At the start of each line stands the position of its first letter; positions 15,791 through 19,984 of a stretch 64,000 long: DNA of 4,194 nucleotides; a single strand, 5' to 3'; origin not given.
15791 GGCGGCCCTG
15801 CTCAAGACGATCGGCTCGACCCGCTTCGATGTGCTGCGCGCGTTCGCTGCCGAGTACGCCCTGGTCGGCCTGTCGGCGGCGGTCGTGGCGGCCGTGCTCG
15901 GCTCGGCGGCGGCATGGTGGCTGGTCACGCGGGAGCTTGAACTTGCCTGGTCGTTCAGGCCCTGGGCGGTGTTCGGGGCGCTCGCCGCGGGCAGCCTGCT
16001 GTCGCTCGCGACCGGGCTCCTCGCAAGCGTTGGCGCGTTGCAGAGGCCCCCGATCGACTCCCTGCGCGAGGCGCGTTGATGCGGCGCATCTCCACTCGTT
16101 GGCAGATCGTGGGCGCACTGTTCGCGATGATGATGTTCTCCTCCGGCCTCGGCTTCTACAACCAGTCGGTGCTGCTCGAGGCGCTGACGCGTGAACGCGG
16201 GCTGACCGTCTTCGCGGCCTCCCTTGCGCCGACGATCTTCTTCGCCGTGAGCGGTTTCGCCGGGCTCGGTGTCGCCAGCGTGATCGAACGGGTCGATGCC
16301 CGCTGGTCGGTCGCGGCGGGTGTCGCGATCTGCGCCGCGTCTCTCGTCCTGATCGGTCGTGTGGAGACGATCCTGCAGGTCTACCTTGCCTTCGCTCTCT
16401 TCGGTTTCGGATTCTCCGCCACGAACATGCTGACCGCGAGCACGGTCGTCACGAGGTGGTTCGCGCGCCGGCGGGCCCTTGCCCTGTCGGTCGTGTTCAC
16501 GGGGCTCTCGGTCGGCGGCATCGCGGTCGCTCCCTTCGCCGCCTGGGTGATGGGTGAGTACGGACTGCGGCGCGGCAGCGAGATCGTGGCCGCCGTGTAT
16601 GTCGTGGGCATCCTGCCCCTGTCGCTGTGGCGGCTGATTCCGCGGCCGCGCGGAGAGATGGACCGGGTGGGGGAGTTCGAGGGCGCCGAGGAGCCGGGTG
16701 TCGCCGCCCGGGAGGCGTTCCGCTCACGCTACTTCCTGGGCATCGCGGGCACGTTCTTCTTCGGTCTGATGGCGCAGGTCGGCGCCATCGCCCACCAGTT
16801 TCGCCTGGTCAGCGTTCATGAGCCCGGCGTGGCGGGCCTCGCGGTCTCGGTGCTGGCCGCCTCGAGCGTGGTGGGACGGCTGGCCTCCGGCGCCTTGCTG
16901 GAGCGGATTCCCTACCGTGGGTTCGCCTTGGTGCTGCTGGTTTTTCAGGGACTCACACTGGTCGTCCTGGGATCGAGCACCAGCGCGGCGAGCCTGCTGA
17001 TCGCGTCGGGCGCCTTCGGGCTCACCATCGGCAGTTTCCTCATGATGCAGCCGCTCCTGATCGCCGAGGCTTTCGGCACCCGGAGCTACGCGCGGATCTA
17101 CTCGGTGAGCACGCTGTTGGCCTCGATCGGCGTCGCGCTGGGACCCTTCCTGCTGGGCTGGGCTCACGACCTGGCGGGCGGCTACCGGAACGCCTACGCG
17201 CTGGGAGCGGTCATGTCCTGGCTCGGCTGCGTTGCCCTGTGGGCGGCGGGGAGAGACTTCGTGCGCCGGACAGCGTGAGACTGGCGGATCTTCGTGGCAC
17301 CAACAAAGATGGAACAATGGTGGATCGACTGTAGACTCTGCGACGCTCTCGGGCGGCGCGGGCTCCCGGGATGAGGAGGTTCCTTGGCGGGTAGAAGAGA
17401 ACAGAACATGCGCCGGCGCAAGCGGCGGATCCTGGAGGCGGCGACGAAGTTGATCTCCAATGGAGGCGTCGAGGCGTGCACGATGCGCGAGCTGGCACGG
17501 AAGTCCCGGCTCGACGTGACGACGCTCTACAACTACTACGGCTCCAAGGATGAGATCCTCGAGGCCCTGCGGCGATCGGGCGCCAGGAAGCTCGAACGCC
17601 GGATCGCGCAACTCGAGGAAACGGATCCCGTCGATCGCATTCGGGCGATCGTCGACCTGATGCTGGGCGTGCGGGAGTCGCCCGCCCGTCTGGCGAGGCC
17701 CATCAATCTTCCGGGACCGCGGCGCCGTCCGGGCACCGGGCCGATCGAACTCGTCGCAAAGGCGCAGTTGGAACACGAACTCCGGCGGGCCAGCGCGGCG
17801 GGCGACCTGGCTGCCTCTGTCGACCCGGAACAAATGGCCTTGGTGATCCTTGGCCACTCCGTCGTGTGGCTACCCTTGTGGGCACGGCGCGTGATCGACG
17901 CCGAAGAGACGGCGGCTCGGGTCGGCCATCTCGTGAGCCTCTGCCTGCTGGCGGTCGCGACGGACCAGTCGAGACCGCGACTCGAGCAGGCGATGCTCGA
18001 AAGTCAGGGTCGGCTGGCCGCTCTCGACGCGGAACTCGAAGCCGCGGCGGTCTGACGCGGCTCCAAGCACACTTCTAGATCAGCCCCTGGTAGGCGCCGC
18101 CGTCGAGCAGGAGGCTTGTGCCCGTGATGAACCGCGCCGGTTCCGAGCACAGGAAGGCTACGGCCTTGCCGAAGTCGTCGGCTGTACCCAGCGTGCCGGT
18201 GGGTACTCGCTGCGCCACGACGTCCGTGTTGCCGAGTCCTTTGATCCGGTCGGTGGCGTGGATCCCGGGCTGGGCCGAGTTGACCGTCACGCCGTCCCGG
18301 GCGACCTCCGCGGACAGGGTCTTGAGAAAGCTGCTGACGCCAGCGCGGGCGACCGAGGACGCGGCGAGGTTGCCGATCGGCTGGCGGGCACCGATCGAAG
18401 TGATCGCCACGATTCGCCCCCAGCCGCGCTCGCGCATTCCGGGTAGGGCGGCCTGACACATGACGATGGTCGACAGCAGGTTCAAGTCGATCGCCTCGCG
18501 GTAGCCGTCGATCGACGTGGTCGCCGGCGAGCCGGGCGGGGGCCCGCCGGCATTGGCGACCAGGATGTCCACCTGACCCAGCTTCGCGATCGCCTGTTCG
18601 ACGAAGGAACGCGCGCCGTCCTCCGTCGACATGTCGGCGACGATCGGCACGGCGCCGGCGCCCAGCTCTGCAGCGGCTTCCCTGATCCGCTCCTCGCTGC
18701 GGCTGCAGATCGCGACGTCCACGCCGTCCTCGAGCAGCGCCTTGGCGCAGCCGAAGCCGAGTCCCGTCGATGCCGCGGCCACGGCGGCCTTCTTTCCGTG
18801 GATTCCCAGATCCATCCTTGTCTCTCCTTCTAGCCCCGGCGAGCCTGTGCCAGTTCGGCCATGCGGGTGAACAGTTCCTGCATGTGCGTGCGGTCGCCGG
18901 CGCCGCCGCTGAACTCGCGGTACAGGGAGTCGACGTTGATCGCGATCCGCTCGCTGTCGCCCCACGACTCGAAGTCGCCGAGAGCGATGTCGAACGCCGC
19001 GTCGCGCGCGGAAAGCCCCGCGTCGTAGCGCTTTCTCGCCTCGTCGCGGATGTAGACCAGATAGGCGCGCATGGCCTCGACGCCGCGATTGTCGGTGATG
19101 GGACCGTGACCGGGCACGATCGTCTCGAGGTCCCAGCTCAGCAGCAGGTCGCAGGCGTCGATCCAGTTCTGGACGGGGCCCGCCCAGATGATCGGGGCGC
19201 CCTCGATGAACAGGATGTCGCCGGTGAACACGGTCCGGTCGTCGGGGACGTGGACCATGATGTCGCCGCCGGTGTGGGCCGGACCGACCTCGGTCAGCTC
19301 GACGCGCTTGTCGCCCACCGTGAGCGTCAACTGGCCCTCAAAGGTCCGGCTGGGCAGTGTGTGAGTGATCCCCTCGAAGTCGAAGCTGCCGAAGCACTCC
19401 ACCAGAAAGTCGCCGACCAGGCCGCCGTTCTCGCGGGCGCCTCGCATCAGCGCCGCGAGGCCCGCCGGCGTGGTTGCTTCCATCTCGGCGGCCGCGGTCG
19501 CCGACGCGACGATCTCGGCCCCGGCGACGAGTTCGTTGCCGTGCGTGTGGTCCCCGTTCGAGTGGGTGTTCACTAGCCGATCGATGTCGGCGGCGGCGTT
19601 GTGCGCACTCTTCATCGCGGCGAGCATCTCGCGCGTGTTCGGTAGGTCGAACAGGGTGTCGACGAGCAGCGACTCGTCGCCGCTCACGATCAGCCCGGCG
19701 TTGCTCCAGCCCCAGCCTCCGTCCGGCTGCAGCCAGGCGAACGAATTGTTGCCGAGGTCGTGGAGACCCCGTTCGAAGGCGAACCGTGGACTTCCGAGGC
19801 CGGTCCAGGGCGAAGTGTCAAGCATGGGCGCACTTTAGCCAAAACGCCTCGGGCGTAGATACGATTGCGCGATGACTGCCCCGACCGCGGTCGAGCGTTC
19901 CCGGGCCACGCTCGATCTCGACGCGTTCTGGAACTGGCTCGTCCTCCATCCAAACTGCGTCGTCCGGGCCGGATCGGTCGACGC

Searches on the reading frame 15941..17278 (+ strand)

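Call 15: search_protein_families(library=ncbifam, proteins=[window:15941-17278:+], max_evalue=1e-12)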
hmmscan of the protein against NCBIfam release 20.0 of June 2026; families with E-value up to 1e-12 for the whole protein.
window:15941-17278:+ (445 aa): 2 families
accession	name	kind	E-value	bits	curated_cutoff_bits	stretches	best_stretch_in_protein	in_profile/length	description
NF049980.1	SfMCT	equivalog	6.7e-33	113.9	320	1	53-425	1-378/378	L-lactate MFS transporter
NF038246.1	bile_salt_MFS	equivalog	1.6e-16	60.2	400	1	78-430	28-397/408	conjugated bile salt MFS transporter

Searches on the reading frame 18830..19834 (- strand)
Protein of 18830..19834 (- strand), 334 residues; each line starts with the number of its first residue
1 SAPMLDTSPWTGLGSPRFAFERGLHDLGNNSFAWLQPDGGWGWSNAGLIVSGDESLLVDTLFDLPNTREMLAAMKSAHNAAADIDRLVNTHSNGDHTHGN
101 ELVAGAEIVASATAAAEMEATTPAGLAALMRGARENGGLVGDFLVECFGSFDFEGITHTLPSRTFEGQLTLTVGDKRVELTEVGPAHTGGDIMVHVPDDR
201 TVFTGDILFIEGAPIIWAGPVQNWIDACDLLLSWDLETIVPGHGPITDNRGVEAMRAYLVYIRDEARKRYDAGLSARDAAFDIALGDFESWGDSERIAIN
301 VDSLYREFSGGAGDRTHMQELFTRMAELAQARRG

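Call 15: search_protein_families(library=ncbifam, proteins=[window:18830-19834:-], max_evalue=1e-12)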
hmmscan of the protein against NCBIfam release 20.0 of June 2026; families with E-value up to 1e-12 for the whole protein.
window:18830-19834:- (334 aa): 3 families
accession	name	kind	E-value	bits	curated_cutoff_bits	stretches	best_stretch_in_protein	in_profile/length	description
TIGR04559.1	SoxH_rel_PQQ_2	hypoth_equivalog_domain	1.1e-28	100.4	280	1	44-306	30-278/283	quinoprotein relay system zinc metallohydrolase 2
TIGR04558.1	SoxH_rel_PQQ_1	hypoth_equivalog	3e-22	79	300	1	44-291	34-262/285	quinoprotein relay system zinc metallohydrolase 1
NF033088.2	bla_subclass_B1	equivalog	1.3e-13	51.2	200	0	44-252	31-209/217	subclass B1 metallo-beta-lactamase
